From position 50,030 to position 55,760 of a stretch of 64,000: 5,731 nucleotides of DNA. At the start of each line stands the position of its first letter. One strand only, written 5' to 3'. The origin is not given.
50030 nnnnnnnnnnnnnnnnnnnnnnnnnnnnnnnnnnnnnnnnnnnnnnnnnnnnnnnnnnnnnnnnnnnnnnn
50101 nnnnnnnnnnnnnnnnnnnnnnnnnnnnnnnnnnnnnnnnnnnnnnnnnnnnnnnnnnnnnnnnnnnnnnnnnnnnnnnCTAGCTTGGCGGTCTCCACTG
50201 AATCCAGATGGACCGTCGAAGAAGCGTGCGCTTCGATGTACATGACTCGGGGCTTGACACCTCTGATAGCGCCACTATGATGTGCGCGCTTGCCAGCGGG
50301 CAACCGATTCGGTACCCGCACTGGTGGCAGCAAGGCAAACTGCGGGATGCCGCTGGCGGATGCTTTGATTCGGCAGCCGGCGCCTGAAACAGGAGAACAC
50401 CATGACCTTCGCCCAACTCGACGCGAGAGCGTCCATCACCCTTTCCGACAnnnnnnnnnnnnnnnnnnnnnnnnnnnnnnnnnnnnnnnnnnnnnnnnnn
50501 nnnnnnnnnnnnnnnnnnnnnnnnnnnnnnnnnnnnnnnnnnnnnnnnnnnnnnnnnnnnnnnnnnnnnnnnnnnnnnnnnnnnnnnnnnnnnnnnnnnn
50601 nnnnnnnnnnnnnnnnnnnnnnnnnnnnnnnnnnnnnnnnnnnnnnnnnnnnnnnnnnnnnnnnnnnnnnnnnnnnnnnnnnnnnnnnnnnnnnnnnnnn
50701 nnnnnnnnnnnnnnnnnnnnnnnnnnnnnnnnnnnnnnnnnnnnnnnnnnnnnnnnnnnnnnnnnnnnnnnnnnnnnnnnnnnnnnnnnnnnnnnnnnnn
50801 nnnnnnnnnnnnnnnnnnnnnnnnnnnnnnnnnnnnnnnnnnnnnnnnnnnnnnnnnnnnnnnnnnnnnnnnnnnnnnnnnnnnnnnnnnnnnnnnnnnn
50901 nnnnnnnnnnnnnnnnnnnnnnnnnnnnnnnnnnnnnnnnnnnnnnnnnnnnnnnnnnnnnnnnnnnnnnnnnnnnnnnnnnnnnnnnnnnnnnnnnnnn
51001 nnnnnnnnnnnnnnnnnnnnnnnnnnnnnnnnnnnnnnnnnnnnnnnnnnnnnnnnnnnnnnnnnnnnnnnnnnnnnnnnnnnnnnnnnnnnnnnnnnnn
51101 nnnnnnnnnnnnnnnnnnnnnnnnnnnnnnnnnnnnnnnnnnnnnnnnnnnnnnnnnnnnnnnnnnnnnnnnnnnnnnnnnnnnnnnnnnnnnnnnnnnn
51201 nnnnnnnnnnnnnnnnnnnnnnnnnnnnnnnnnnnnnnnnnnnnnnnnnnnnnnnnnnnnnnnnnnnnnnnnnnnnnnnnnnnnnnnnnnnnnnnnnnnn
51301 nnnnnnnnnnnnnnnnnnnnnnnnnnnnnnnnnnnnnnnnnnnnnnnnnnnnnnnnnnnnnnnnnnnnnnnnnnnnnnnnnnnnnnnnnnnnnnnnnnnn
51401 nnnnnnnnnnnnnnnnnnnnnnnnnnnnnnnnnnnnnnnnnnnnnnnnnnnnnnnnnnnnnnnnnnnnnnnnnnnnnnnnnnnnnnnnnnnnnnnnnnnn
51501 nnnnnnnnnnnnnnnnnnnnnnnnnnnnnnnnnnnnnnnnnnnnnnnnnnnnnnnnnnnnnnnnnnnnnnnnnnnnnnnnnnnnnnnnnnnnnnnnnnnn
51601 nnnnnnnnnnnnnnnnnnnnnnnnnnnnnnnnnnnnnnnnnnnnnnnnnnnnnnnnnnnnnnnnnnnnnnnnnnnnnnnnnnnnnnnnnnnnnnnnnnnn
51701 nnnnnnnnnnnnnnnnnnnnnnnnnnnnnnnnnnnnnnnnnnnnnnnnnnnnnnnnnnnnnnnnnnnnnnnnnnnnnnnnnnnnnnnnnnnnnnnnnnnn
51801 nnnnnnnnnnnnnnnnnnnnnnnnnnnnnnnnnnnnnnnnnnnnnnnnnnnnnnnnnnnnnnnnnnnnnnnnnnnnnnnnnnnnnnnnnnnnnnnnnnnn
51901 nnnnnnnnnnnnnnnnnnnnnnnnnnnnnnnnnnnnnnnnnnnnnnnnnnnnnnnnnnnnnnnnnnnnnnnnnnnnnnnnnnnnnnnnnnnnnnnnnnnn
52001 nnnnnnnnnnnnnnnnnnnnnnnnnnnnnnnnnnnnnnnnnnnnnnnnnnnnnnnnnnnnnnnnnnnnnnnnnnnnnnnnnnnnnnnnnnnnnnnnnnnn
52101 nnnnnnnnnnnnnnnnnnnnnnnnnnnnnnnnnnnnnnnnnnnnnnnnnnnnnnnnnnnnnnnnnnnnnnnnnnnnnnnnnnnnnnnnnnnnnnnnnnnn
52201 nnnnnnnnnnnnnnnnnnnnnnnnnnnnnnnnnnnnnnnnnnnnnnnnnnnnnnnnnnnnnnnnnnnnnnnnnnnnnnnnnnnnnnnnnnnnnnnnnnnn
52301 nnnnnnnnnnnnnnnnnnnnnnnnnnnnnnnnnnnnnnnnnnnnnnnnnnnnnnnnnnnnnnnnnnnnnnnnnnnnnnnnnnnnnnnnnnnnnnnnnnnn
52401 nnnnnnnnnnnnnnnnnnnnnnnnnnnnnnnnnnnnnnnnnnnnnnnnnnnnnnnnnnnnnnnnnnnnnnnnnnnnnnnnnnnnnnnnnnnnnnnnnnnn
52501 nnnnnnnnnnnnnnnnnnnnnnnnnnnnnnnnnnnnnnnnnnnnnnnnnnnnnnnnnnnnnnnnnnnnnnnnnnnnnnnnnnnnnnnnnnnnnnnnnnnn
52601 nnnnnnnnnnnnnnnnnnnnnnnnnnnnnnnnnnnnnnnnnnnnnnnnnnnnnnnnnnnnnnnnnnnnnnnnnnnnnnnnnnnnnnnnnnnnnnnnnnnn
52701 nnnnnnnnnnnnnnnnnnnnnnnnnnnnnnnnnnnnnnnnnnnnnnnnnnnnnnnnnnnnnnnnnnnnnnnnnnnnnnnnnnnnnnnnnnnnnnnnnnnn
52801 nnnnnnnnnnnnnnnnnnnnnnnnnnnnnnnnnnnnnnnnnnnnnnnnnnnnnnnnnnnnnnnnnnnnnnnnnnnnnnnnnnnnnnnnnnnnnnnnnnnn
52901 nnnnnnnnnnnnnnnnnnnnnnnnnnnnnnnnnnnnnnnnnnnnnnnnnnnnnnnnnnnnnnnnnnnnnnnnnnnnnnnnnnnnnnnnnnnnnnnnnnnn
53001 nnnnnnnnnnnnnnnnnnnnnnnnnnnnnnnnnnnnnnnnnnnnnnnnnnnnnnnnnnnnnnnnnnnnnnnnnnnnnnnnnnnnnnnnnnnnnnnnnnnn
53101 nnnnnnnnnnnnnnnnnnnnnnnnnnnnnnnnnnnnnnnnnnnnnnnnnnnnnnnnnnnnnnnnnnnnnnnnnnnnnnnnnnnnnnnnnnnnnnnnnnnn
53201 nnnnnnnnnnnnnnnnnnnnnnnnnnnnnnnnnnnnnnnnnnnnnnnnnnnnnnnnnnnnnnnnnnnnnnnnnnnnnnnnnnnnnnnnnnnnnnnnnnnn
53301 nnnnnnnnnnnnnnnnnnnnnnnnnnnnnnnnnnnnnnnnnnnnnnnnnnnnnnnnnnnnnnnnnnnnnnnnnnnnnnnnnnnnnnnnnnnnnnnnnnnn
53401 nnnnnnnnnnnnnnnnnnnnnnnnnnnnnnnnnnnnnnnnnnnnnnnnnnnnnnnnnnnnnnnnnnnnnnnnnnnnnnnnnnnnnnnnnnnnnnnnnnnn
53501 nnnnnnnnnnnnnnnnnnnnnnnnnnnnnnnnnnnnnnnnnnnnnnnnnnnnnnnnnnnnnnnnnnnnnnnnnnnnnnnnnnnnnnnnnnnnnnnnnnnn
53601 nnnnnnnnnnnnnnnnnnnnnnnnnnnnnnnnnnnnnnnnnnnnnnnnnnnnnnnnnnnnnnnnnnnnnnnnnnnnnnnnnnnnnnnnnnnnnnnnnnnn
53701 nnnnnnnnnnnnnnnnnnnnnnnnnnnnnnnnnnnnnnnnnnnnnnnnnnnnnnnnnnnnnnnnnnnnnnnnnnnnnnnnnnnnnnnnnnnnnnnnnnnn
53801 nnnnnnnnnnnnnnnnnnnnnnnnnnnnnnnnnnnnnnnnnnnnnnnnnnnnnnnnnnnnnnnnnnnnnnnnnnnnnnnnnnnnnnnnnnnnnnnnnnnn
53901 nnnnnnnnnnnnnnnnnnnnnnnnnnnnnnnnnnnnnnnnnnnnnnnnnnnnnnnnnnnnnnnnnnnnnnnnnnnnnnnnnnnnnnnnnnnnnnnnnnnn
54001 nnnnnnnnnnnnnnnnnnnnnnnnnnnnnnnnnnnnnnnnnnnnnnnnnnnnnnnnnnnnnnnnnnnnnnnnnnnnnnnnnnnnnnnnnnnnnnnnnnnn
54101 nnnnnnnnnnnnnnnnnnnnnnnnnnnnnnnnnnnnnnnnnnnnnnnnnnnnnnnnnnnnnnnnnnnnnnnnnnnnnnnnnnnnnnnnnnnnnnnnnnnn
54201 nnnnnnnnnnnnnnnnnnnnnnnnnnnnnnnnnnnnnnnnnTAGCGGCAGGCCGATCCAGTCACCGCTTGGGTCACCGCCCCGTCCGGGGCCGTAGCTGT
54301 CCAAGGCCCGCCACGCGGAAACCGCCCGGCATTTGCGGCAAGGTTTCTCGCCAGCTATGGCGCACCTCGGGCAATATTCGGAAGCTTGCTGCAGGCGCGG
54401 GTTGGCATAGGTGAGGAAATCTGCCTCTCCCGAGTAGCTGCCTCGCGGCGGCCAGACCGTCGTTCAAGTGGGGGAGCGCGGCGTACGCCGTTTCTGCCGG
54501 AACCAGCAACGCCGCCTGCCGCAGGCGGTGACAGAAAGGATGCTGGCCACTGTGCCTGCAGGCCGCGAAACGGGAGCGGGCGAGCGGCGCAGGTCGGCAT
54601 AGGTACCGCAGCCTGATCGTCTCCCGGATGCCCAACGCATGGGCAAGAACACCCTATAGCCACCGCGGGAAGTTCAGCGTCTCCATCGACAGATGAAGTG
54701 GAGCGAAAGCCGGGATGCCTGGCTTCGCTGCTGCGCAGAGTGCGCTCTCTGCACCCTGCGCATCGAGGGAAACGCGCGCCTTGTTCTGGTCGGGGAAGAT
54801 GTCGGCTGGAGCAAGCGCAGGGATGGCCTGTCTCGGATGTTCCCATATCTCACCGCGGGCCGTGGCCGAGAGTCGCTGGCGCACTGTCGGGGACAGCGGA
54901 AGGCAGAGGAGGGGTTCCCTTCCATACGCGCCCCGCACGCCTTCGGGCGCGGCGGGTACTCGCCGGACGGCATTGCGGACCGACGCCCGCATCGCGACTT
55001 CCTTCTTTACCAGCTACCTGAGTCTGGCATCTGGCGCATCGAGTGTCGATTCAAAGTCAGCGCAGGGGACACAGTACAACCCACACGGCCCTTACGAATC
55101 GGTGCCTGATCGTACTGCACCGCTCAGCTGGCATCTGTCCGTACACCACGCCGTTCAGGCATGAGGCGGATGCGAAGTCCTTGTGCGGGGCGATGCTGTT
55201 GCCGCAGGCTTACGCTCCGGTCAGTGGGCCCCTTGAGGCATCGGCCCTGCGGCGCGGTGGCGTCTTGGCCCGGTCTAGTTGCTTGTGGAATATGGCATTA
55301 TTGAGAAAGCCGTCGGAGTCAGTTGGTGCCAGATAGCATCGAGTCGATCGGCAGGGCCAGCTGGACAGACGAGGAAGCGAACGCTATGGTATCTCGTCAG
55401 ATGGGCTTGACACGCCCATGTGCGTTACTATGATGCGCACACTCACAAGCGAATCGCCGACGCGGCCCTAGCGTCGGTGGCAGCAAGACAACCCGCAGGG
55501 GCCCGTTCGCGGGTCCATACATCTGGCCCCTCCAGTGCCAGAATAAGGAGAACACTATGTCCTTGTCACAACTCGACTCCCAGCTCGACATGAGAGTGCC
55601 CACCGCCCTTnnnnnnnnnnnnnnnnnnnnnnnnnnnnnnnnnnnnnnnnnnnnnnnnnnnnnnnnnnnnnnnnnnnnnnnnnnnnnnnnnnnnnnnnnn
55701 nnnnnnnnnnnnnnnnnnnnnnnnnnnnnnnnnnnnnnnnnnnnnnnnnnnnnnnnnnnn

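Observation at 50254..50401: Shared promoter and leader element upstream of family genes (F and G nearly superimposable; E, B and D related)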

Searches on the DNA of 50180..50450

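Call 49: search_rna_families(source=window, start=50180, end=50450, threshold=evalue, max_evalue=10)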
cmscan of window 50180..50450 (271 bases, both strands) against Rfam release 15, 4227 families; matches with E-value up to 10: 3.
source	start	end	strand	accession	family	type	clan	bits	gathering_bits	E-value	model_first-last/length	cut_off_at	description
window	50382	50404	+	RF03012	Mu-gpT-DE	Gene; sRNA;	-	17.7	49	0.09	1-53/53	no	Mu-gpT-DE RNA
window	50401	50433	-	RF04305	HCV_SL1412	Cis-reg;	-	16.4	38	0.3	1-48/48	no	Hepatitis C virus stem-loop SL1412 RNA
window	50289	50450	+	RF01946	KCNQ1OT1_1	Gene; lncRNA;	-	4.4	70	3.9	1-167/464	3'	KCNQ1 overlapping transcript 1 conserved region 1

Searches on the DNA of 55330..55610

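Call 50: search_rna_families(source=window, start=55330, end=55610, threshold=evalue, max_evalue=10)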
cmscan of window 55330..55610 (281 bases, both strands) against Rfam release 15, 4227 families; matches with E-value up to 10: 1.
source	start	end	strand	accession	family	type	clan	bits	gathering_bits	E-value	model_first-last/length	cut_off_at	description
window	55561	55604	-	RF01276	sR53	Gene; snRNA; snoRNA; CD-box;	-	9.5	49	7.4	13-60/60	no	Small nucleolar RNA sR53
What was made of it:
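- On Any Rfam family (riboswitch, leader, sRNA): The leaders searched at E<=10 gave only noise of 4-18 bits against cutoffs of 38-70 (calls 49, 50).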
